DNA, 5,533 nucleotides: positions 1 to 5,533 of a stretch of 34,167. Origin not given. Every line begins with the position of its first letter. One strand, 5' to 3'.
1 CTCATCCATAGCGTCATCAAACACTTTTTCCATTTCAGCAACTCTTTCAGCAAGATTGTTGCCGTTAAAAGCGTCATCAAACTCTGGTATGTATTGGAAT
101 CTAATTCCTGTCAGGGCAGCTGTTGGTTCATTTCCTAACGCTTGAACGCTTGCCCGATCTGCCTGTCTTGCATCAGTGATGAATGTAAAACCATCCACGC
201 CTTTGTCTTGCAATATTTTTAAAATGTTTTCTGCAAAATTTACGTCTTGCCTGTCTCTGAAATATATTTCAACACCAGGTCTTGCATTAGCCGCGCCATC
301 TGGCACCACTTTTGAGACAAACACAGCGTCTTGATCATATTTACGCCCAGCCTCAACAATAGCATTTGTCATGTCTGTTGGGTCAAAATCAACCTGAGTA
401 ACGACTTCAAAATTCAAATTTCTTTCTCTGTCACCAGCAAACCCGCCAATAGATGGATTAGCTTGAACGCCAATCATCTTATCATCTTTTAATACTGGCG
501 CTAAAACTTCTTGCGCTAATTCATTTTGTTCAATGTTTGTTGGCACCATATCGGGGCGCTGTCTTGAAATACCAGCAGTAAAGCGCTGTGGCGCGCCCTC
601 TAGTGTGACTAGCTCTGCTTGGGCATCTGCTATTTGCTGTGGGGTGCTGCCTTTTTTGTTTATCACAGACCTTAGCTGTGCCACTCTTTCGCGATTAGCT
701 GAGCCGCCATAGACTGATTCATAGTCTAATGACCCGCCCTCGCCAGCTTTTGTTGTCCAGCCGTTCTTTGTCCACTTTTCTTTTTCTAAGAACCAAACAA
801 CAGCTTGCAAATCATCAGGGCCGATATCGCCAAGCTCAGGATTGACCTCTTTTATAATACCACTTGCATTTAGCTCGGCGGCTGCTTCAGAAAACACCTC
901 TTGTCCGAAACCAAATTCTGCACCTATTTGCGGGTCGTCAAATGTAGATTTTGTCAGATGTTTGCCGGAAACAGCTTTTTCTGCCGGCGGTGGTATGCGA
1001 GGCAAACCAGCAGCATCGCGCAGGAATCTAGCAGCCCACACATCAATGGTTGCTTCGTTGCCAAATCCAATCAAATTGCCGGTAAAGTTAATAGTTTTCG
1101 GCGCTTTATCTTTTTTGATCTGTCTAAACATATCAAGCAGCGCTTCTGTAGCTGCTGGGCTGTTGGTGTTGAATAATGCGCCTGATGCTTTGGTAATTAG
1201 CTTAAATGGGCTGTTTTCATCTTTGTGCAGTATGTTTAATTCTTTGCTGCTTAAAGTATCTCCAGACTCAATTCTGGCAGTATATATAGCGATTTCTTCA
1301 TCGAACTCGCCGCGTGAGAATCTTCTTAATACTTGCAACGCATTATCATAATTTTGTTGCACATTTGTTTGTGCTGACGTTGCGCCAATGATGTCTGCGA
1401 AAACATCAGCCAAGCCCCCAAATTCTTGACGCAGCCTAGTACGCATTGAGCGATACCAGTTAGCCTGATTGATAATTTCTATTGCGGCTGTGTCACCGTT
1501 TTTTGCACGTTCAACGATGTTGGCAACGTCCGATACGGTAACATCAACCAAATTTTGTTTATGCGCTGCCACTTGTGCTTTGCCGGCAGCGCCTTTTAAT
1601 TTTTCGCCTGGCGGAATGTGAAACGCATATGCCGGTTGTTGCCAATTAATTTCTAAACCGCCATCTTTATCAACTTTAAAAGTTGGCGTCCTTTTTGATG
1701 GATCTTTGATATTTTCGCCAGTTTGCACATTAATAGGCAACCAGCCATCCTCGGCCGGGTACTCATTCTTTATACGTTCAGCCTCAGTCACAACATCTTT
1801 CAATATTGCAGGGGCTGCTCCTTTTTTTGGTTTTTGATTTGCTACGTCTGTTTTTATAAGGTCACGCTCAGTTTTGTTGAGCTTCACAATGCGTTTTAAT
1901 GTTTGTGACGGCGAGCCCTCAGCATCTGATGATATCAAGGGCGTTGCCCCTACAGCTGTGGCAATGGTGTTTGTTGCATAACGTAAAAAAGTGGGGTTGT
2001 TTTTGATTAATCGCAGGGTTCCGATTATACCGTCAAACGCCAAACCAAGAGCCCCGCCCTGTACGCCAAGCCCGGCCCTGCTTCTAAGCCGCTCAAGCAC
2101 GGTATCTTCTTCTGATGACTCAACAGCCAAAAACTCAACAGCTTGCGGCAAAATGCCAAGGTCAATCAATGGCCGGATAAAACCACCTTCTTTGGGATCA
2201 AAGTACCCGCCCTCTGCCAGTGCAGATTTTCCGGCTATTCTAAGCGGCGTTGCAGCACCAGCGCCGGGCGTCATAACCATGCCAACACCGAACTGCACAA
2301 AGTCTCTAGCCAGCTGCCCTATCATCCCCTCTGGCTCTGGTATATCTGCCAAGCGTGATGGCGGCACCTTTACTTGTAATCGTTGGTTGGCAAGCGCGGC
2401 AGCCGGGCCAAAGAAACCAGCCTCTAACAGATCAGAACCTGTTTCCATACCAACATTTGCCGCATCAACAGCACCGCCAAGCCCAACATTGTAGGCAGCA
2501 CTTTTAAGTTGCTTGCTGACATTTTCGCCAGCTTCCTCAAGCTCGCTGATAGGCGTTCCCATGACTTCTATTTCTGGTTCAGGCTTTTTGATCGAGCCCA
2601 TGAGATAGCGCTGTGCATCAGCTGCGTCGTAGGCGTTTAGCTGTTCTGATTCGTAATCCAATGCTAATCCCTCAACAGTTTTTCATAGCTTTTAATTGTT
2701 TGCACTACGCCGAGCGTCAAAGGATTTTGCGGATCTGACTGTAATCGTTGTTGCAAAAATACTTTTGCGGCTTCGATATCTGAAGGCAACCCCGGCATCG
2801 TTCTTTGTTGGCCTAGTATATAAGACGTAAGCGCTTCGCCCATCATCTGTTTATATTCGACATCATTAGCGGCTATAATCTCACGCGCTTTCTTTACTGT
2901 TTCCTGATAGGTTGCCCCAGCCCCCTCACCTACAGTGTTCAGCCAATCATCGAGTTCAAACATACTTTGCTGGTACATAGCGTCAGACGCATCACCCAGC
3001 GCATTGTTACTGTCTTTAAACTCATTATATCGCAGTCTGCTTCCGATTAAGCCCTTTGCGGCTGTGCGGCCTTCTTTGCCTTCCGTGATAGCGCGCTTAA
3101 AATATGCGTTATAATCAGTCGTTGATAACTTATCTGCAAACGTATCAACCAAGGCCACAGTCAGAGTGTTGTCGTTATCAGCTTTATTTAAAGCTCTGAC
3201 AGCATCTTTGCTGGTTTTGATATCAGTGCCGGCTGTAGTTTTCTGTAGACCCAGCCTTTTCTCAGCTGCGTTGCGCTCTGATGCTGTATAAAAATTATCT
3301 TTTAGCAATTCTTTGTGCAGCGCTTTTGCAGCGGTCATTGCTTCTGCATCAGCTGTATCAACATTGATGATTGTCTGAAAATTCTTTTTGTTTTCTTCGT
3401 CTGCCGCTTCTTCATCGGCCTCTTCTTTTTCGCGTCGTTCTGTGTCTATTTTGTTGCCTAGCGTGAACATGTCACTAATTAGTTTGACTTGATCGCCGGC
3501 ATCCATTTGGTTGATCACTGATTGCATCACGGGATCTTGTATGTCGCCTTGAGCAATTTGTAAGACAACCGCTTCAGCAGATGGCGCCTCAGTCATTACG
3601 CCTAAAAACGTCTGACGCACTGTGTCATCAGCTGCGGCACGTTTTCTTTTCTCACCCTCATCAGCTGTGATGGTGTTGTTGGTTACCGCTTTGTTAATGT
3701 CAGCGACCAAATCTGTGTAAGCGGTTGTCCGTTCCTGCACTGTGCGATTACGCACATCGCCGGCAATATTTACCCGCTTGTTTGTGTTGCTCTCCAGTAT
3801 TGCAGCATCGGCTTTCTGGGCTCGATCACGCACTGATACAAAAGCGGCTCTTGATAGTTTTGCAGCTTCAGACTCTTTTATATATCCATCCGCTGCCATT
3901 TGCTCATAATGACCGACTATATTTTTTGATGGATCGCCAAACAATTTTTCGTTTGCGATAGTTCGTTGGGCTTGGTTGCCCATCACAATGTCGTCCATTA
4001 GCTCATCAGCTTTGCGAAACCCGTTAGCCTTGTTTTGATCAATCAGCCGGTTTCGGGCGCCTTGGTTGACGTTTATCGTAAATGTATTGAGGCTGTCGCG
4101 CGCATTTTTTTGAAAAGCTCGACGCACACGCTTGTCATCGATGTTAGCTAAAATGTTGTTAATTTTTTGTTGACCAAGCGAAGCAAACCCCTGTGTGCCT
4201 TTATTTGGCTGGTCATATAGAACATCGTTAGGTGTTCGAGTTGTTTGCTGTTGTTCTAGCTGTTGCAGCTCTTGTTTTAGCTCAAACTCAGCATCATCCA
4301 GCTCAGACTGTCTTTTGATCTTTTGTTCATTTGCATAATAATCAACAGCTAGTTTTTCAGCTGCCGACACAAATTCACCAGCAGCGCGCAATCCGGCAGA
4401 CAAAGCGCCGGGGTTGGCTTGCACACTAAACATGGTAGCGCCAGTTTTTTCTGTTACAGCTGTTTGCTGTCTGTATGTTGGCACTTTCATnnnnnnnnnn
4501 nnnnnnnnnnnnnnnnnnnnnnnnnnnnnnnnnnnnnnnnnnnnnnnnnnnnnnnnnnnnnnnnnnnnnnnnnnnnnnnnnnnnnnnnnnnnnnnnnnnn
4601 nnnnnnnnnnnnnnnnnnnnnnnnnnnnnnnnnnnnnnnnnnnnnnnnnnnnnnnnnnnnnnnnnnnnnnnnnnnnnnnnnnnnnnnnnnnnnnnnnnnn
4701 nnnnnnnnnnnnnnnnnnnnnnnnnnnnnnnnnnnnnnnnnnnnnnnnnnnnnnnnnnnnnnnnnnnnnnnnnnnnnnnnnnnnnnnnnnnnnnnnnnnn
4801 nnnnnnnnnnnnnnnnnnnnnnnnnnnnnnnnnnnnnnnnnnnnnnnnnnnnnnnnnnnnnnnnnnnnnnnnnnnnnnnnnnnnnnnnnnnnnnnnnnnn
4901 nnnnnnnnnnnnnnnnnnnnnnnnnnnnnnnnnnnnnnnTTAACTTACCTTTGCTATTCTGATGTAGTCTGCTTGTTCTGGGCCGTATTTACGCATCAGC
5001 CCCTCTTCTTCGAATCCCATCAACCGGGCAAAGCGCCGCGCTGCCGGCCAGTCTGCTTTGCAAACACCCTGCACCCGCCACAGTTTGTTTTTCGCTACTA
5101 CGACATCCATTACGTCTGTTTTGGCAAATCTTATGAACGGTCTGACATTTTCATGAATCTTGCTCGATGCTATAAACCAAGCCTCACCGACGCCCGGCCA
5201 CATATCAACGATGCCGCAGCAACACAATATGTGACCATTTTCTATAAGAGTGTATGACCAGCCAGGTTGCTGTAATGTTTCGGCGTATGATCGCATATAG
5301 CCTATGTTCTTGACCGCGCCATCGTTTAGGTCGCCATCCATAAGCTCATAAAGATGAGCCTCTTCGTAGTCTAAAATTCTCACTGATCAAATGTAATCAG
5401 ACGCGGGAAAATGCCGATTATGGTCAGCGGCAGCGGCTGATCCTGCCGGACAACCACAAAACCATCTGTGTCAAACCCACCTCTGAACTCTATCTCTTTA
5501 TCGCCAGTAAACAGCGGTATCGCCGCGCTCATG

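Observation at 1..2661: Unlisted 951-aa virion protein spans the circular junction and looks chimeric (sharp GC break near 1900-2000)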

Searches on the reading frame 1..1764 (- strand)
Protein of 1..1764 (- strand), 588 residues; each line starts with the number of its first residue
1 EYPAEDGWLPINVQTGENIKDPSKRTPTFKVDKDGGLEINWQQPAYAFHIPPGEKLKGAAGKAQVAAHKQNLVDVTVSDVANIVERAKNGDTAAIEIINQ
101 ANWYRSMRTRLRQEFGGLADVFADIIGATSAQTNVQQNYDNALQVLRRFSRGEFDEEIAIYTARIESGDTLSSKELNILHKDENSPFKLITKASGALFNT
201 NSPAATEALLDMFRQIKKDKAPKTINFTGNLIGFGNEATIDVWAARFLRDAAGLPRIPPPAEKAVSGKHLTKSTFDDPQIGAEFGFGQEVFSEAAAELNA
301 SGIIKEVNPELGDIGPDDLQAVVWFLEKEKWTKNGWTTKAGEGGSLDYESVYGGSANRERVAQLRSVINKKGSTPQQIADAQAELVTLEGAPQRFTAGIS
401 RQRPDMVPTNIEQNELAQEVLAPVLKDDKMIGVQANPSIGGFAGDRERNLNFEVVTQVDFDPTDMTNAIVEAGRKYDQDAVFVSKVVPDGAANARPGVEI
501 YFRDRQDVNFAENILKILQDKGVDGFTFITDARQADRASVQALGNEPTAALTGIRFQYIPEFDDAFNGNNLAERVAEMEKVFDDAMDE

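Call 60: search_dna_similar(query=window:1-1764:-, collection=phages, mode=protein, max_evalue=1, max_rows=20)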
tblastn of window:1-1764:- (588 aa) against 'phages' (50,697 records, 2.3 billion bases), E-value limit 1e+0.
No match.

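Call 61: search_dna_similar(query=window:1-1764:-, collection=plasmids, mode=protein, max_evalue=0.001, max_rows=20)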
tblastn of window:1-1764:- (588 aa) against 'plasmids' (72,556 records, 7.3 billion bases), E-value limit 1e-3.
Records with a match: 2; places in all: 2; records where one place covers at least 80% of the query: 0.
Best place of each record, by identity: <60% 2.
By first word of the organism name: Burkholderia 1; Caballeronia 1.
By predicted mobility (MOB-suite, as given by PLSDB): non-mobilizable 2.
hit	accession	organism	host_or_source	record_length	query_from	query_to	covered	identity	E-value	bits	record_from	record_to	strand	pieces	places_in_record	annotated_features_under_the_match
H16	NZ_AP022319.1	Burkholderia sp. THE68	Togo hemipterus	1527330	408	562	26%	25.9%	2e-4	52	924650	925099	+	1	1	none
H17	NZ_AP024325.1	Caballeronia sp. NK8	-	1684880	408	562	26%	25.9%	2e-4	52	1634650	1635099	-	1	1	none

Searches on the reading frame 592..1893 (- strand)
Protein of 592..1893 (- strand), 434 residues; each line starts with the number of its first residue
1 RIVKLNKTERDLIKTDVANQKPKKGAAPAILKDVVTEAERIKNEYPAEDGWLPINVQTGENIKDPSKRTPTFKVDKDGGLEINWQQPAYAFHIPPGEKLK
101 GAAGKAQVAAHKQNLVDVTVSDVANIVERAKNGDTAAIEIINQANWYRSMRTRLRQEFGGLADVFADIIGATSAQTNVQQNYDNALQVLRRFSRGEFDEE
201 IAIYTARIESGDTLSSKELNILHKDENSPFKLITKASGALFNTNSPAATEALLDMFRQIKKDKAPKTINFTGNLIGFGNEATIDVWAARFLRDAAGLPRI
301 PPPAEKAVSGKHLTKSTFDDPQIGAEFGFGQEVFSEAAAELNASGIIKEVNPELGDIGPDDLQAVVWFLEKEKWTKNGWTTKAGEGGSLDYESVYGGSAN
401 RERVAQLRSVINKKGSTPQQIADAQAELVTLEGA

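Call 88: predict_structure(alignment_id=A4)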
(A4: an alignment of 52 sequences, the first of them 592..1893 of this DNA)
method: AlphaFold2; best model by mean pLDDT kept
length: 434 residues; sequences in the alignment: 52
mean_pLDDT: 79.7   pTM: 0.73
mean pLDDT of the five models: 79.7, 78.2, 77.4, 76.4, 75.6
residues with pLDDT >= 90: 154; 70-90: 170; 50-70: 84; < 50: 26
segments of 3 or more residues with pLDDT < 50: 173-175, 262-277, 386-391
pLDDT, mean of each block of 10 residues (from residue 1): 88 91 88 96 93 84 74 88 94 95 96 98 96 91 75 61 56 52 69 78 82 69 80 76 64 68 39 50 85 96 87 68 85 96 94 88 89 83 50 65 79 86 87 70
secondary structure, 60 per line:
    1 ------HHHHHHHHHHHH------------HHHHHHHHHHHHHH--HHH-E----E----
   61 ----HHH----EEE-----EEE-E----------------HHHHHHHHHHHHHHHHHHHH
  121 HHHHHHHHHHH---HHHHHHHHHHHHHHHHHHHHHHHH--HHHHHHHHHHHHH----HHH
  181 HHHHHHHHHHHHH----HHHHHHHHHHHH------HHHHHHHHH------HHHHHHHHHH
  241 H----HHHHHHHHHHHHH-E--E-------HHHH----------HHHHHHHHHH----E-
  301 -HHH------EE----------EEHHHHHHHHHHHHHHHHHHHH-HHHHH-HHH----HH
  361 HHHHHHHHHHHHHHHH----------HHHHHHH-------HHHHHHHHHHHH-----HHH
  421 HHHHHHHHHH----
elements in order: H7-18 H31-44 E72-74 E80-82 H101-131 H135-158 H161-173 H178-193 H198-209 H216-224 H231-241 H246-258 H271-274 H285-294 H325-344 H346-350 H359-376 H387-393 H401-412 H418-430

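Call 90: fold_search(model_id=the predicted structure, library=pdb)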
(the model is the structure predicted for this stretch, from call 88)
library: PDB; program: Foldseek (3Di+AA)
matches with E <= 10: 83; with E <= 0.001: 0
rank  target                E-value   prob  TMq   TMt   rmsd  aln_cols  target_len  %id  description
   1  4wd7_A                2.2e+00  0.04  0.10  0.15  20.3       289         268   14  Crystal structure of a bacterial Bestrophin homolog from Klebsiella pneumoniae by Zn-SAD phasing (released 2014-10-01)
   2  6ivj_A                2.8e+00  0.03  0.10  0.15  20.3       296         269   14  Crystal structure of a membrane protein G18A (released 2019-11-06)
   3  6iv0_A                2.9e+00  0.04  0.10  0.15  20.5       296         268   14  Crystal structure of a bacterial Bestrophin homolog from Klebsiella pneumoniae with a mutation I180A (released 2019-11-13)
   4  8iyj_R4               2.9e+00  0.02  0.08  0.10  45.6       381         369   14  Cryo-EM structure of the 48-nm repeat doublet microtubule from mouse sperm (released 2023-07-05)
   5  6iv1_C                3.5e+00  0.03  0.10  0.15  20.0       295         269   14  Crystal structure of a bacterial Bestrophin homolog from Klebsiella pneumoniae with a mutation I180T (released 2019-11-13)
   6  4huk_A                3.5e+00  0.02  0.11  0.11  24.3       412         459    7  MATE transporter NorM-NG in complex with TPP and monobody (released 2013-02-06)
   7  9qvm_A                3.5e+00  0.01  0.09  0.07  32.7       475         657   12  Cryo-EM reconstruction of the NEDD1 anchor protein and CDK5RAP2 bound to the gamma-tubulin ring complex (released 2025-05-21)
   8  7sh5_B                3.6e+00  0.02  0.08  0.09  23.2       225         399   13  Crystal structure of CYP142A3 from Mycobacterium ulcerans bound to Cholest-4-en-3-one (released 2022-10-05)
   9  8iuk_R                3.6e+00  0.02  0.09  0.12  24.0       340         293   13  Cryo-EM structure of the PGF2-alpha-bound human PTGFR-Gq complex (released 2023-07-12)
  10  2ch7_B                3.6e+00  0.02  0.07  0.10  47.2       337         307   13  Crystal structure of the cytoplasmic domain of a bacterial chemoreceptor from Thermotoga maritima (released 2006-04-18)
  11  7rro_C1               3.6e+00  0.02  0.08  0.10  32.6       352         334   12  Structure of the 48-nm repeat doublet microtubule from bovine tracheal cilia (released 2021-10-27)
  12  7n6g_3W               3.6e+00  0.02  0.09  0.10  50.1       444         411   12  C1 of central pair (released 2022-05-18)
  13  9jnl_A                3.6e+00  0.01  0.11  0.13  26.1       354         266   12  Human MEX3B CBM 26-50aa peptide bound to human CNOT9 (released 2025-09-24)
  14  6xbo                  3.8e+00  0.02  0.09  0.10  21.1       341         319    9  X-ray crystal structure of the mouse CMP-Sialic acid transporter in complex with 5-methyl CMP (released 2021-06-09)
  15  9qvm_L                4.0e+00  0.03  0.12  0.07  21.7       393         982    9  Cryo-EM reconstruction of the NEDD1 anchor protein and CDK5RAP2 bound to the gamma-tubulin ring complex (released 2025-05-21)
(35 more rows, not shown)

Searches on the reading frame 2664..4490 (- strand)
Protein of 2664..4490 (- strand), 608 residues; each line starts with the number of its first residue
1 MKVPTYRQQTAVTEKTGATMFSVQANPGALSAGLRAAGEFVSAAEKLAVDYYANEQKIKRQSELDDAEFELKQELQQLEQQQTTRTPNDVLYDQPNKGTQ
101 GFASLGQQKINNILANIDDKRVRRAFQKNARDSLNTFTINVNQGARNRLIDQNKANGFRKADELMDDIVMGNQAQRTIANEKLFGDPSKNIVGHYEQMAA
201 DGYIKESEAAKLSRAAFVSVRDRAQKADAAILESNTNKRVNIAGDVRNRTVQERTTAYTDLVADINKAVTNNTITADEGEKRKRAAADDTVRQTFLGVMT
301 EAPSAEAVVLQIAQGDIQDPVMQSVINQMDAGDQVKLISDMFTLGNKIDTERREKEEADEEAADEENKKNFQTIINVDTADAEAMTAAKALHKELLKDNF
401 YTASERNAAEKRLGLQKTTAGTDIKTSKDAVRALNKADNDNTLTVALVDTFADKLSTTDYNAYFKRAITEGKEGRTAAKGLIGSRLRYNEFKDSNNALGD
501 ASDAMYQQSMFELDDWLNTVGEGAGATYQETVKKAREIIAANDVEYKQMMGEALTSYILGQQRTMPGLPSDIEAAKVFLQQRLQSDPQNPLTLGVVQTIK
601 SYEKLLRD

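Call 10: search_protein_families(library=pfam, proteins=[window:2664-4490:-], max_evalue=0.01)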
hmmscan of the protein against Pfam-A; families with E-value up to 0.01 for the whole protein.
window:2664-4490:- (608 aa): 0 families

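Call 11: search_protein_families(library=phrogs, proteins=[window:2664-4490:-], max_evalue=0.001)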
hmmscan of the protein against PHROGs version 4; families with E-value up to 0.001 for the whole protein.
window:2664-4490:- (608 aa): 0 families

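Call 59: search_solved_structures(query=window:2664-4490:-, max_evalue=1)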
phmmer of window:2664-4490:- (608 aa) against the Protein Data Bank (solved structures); distinct sequences matched with E-value up to 1: 2.
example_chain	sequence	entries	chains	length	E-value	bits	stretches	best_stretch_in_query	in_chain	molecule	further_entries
9bqw_A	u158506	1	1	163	0.06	15.4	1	16-115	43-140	Decorin-binding protein A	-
2lqu_A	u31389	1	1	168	0.063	15.3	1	16-116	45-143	Decorin-binding protein A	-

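Call 64: search_protein_families(library=ncbifam, proteins=[window:2664-4490:-], max_evalue=0.01)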
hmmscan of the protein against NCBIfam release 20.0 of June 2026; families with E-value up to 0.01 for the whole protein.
window:2664-4490:- (608 aa): 0 families

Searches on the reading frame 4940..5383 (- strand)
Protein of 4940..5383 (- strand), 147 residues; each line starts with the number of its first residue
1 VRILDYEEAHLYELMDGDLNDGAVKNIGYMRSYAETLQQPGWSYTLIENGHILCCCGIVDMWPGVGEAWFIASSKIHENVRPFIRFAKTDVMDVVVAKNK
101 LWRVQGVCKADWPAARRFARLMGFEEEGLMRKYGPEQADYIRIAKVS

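Call 10: search_protein_families(library=pfam, proteins=[window:4940-5383:-], max_evalue=0.01)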
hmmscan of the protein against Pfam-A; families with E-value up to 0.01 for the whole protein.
window:4940-5383:- (147 aa): 0 families

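Call 11: search_protein_families(library=phrogs, proteins=[window:4940-5383:-], max_evalue=0.001)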
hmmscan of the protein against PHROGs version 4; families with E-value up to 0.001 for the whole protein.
window:4940-5383:- (147 aa): 2 families
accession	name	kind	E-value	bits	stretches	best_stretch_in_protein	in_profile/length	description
phrog_4177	-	unknown function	5.9e-18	66.3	1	5-146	5-142/143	-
phrog_308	-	head and packaging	1.5e-08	35.9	1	41-145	48-148/151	internal virion protein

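Call 64: search_protein_families(library=ncbifam, proteins=[window:4940-5383:-], max_evalue=0.01)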
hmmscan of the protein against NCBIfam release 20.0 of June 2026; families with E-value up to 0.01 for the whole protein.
window:4940-5383:- (147 aa): 0 families
